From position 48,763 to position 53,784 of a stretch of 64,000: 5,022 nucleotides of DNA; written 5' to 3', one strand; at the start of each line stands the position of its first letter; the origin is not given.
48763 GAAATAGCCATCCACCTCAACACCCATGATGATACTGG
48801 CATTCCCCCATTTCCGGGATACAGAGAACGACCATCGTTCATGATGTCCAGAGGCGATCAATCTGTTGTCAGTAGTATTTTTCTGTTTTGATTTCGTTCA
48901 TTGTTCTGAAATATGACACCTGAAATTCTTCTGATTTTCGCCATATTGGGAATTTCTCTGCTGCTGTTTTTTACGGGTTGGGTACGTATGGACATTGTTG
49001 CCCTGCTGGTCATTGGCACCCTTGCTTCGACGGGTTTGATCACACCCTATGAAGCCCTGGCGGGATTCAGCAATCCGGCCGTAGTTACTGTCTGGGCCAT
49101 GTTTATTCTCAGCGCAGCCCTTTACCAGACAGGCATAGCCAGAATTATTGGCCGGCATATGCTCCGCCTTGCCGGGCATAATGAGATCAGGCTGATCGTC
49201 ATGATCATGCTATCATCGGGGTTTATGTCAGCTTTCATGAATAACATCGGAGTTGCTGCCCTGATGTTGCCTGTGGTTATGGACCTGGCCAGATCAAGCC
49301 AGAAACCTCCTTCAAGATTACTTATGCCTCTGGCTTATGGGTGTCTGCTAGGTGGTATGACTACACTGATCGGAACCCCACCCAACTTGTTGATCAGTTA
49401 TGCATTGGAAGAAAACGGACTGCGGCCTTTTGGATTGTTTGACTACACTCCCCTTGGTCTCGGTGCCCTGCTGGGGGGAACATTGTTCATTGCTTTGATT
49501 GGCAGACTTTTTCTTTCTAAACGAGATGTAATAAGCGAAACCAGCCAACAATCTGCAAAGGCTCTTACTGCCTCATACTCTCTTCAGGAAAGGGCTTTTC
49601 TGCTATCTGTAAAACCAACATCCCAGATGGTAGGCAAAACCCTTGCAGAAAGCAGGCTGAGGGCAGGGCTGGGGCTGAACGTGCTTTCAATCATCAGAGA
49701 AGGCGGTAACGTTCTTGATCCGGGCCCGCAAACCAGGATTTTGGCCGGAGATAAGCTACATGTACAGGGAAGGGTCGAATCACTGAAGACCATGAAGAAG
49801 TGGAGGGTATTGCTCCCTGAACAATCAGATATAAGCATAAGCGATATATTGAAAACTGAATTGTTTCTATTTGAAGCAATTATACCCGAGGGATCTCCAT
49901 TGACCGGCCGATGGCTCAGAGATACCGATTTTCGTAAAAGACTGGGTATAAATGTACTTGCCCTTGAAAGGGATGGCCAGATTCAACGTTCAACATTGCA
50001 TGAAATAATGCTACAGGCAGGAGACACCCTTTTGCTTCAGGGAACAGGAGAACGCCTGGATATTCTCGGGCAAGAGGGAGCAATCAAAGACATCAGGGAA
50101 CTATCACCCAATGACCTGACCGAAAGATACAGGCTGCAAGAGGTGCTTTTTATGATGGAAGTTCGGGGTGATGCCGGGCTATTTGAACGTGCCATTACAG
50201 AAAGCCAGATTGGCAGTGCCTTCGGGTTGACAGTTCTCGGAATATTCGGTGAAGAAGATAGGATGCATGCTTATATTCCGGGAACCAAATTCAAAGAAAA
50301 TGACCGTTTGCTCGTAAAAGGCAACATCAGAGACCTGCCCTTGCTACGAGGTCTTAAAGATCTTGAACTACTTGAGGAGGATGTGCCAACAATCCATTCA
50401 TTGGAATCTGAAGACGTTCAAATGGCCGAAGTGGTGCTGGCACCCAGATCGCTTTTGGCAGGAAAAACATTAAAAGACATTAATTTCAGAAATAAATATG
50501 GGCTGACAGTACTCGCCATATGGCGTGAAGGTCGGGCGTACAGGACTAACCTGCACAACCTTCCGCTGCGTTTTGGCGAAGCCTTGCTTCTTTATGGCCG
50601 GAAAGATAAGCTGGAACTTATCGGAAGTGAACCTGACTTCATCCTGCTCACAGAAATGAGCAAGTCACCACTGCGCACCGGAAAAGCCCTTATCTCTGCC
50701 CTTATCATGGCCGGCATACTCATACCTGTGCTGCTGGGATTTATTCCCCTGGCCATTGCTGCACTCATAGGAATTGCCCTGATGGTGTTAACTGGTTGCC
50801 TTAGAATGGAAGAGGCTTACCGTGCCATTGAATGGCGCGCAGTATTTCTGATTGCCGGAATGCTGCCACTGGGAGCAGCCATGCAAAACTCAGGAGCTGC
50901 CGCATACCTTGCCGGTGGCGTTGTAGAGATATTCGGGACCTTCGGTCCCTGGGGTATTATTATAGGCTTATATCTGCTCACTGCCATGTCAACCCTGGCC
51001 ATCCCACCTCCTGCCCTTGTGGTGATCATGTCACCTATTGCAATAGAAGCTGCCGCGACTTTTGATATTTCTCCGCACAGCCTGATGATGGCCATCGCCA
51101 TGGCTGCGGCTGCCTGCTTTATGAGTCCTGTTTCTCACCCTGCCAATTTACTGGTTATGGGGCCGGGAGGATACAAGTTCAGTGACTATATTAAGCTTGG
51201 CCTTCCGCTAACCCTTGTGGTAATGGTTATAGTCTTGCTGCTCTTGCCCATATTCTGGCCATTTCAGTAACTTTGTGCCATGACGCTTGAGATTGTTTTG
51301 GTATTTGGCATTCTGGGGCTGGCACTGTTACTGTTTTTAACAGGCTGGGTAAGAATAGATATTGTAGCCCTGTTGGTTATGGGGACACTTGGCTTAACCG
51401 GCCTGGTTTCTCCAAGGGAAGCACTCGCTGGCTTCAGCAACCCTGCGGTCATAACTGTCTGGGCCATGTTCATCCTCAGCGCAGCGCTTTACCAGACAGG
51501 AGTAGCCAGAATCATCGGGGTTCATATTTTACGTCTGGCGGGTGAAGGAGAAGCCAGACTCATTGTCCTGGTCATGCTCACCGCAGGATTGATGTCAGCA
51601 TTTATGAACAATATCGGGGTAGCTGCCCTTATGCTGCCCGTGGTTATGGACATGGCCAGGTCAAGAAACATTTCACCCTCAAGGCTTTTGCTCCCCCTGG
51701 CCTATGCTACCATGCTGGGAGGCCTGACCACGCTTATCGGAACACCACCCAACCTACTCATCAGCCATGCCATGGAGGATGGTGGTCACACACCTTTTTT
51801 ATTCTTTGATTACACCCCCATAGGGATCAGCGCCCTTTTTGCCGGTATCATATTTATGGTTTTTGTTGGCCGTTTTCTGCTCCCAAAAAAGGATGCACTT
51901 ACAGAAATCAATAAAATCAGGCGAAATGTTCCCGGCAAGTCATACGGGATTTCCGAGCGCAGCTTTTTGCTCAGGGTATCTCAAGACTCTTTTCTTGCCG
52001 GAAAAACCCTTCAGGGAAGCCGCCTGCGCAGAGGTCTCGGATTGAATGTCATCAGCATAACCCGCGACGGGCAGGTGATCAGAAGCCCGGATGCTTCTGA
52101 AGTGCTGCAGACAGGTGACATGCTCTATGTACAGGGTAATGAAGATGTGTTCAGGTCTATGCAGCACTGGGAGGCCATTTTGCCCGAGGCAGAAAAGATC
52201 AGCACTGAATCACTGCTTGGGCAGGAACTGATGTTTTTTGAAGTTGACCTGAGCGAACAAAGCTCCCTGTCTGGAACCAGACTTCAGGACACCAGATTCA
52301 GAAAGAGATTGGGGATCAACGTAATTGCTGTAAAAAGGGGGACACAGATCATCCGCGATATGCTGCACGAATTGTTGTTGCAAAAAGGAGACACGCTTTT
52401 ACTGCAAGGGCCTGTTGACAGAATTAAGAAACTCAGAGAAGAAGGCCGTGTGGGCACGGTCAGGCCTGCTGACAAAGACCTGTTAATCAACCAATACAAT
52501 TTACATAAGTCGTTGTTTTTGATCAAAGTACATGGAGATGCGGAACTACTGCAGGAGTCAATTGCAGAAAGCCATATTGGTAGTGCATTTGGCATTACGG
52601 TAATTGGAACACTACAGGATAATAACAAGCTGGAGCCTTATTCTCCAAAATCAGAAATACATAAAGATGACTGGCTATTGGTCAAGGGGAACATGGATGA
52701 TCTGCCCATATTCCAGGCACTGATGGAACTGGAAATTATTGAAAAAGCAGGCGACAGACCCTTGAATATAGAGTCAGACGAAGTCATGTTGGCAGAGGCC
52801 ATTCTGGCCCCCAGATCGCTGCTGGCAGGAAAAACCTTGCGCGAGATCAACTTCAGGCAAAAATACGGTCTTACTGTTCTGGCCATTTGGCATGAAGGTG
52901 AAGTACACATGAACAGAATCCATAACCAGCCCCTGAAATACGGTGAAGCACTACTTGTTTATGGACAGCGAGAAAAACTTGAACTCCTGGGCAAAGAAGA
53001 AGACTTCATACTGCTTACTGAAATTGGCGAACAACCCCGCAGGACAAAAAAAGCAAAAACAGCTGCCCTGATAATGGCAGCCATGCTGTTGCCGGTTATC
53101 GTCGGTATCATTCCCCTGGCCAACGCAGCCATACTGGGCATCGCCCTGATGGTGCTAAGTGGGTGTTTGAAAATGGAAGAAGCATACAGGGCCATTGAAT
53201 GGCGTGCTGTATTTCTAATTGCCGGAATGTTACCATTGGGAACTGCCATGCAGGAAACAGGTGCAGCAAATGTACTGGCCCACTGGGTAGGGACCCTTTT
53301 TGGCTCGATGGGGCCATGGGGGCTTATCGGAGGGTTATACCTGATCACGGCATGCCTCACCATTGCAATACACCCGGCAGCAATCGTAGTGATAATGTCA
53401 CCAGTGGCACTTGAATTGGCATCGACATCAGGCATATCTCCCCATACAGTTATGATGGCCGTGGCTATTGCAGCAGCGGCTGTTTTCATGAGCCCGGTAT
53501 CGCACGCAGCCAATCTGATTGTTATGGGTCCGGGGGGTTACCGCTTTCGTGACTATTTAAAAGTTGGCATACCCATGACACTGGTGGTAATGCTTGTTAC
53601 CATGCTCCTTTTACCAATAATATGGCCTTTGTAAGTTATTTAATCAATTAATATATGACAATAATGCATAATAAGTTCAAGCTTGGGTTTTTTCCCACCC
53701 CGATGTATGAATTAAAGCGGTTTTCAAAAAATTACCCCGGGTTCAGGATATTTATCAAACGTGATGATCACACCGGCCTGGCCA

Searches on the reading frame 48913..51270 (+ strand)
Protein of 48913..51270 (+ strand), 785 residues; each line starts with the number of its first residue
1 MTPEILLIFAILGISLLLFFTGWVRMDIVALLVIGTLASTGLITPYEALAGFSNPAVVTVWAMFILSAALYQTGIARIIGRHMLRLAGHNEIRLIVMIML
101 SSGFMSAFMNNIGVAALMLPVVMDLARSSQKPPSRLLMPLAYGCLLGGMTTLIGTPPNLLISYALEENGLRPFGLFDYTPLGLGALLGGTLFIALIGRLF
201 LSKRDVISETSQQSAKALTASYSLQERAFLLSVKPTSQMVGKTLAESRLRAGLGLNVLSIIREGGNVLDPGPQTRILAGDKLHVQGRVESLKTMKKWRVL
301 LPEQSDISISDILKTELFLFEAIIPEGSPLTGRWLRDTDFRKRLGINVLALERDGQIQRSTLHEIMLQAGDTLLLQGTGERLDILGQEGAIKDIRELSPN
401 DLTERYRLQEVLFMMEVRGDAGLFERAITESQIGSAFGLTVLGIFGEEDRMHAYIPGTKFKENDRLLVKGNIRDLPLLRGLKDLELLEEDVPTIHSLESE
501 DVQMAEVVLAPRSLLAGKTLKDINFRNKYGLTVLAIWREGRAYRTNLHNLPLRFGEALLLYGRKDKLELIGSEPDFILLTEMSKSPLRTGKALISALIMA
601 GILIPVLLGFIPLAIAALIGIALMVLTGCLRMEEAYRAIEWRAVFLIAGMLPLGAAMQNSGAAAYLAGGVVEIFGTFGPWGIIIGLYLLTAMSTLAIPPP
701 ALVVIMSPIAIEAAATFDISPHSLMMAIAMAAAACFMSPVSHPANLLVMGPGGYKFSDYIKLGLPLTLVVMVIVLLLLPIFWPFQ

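Call 32: search_protein_families(library=pfam, proteins=[window:48913-51270:+], max_evalue=0.00001)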
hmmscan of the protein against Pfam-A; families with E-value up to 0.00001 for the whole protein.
window:48913-51270:+ (785 aa): 3 families
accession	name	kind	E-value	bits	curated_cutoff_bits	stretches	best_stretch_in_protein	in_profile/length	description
PF03600.22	CitMHS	-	2e-94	316.9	31.9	2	17-718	2-322/336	Citrate transporter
PF02080.26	TrkA_C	-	3.7e-43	145.7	27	3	232-296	5-68/71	TrkA-C domain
PF00939.25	Na_sulph_symp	-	3.7e-16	59.6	27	1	604-783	282-467/472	Sodium:sulfate symporter transmembrane region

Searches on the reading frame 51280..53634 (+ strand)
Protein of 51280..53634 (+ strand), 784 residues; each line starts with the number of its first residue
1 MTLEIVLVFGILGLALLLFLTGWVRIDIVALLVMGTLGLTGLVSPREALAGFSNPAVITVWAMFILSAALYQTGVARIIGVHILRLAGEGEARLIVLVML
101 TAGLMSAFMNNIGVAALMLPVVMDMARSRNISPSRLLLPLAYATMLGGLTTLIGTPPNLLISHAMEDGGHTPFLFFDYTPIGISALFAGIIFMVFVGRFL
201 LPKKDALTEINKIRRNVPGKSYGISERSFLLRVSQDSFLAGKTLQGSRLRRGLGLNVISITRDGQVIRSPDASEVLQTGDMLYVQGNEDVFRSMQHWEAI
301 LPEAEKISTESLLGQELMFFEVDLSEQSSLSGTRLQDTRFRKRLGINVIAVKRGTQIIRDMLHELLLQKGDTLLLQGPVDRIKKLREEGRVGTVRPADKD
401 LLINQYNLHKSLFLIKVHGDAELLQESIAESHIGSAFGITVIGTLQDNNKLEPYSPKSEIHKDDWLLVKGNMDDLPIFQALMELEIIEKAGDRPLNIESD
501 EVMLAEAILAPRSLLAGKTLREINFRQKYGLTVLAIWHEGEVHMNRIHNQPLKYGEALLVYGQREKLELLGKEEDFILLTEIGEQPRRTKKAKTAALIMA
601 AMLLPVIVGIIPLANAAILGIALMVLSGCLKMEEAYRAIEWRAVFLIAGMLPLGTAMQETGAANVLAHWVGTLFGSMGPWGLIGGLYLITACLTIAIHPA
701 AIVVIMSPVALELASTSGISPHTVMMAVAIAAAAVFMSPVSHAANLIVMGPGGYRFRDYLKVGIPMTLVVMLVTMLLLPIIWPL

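Call 32: search_protein_families(library=pfam, proteins=[window:51280-53634:+], max_evalue=0.00001)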
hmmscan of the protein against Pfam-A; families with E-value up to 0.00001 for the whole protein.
window:51280-53634:+ (784 aa): 3 families
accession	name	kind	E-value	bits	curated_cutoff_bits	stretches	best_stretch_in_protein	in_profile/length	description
PF03600.22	CitMHS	-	1.1e-101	340.8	31.9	2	17-719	2-324/336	Citrate transporter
PF02080.26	TrkA_C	-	3.4e-39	133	27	3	320-387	2-68/71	TrkA-C domain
PF00939.25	Na_sulph_symp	-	3.7e-11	43.1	27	1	615-782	295-466/472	Sodium:sulfate symporter transmembrane region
